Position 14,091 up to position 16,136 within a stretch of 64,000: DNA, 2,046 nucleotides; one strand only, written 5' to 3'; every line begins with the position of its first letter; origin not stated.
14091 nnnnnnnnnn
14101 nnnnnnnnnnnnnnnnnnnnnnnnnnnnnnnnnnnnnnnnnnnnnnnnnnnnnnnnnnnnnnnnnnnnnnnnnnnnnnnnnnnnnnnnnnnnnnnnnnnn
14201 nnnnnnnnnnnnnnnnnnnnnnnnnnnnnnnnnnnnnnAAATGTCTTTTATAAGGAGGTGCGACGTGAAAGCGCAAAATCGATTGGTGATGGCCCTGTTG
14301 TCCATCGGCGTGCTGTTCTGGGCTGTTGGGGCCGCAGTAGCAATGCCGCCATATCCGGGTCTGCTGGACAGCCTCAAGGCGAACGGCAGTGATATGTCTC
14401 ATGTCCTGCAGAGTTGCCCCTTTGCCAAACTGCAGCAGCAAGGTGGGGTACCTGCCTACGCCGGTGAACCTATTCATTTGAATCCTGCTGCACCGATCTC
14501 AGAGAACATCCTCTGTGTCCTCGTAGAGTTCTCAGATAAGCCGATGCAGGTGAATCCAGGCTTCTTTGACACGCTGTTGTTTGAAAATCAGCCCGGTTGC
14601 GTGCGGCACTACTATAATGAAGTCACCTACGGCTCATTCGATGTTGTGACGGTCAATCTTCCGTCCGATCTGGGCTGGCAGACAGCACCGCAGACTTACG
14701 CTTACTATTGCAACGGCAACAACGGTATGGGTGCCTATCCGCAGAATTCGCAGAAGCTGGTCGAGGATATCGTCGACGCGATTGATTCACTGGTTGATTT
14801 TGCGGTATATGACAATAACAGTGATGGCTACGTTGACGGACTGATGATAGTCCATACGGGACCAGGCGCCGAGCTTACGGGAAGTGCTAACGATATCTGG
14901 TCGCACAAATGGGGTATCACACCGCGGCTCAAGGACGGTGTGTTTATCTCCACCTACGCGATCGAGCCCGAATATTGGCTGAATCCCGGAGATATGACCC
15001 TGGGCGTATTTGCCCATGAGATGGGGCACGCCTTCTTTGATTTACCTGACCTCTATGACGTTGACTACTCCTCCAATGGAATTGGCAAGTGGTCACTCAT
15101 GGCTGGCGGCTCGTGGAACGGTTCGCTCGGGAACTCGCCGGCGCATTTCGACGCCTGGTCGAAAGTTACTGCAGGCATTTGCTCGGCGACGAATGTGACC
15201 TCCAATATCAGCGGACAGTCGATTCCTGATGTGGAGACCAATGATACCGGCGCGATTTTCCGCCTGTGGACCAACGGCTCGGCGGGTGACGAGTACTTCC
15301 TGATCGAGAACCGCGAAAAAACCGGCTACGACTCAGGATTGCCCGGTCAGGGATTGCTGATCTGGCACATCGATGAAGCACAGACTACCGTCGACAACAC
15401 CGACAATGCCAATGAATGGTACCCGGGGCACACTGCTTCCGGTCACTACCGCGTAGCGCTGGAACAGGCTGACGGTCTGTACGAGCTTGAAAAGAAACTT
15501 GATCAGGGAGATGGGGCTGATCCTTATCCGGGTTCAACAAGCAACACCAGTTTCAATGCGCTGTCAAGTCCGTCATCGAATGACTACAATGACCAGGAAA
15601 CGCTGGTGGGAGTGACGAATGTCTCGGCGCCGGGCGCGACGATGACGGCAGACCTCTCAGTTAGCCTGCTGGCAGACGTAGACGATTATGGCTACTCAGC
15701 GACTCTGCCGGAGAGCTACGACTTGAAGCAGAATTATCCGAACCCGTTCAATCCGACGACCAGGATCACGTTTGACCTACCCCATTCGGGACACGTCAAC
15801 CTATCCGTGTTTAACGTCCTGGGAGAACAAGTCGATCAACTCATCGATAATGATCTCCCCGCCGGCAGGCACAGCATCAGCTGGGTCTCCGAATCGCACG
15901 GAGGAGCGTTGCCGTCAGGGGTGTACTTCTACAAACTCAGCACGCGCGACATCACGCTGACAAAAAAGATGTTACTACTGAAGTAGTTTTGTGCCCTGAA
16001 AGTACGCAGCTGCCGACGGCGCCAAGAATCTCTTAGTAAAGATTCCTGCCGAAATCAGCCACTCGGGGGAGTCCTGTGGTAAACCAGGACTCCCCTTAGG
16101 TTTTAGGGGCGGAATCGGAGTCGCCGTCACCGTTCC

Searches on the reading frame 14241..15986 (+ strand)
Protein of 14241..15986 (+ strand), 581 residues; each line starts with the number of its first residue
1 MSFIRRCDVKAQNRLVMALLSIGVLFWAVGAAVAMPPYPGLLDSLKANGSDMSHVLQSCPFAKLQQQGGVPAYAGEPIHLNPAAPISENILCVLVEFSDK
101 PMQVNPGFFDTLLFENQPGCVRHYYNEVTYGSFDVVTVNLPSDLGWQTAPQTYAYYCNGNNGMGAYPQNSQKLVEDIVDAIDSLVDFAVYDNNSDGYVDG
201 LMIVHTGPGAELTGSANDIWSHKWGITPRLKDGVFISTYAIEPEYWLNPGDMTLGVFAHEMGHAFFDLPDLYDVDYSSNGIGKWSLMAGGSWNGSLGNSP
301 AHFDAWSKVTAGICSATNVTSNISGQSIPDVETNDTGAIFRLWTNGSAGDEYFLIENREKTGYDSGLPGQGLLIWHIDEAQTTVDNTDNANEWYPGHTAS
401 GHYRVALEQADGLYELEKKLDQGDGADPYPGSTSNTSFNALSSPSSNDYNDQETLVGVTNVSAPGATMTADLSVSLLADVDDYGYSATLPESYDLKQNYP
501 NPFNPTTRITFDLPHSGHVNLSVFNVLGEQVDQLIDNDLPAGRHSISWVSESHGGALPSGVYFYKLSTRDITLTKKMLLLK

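Call 25: search_protein_families(library=pfam, proteins=[window:14241-15986:+], max_evalue=0.01)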
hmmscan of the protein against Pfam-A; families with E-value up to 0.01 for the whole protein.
window:14241-15986:+ (581 aa): 3 families
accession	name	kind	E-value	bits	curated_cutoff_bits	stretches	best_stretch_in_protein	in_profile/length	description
PF05547.17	Peptidase_M6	-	2.5e-22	79.9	22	1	120-308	69-282/294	Immune inhibitor A peptidase M6, catalytic domain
PF18962.6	Por_Secre_tail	-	1.1e-06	29.2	27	1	499-577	2-73/75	Secretion system C-terminal sorting domain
PF13860.13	FlgD_ig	-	0.0016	18.8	27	1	506-568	9-75/79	FlgD Ig-like domain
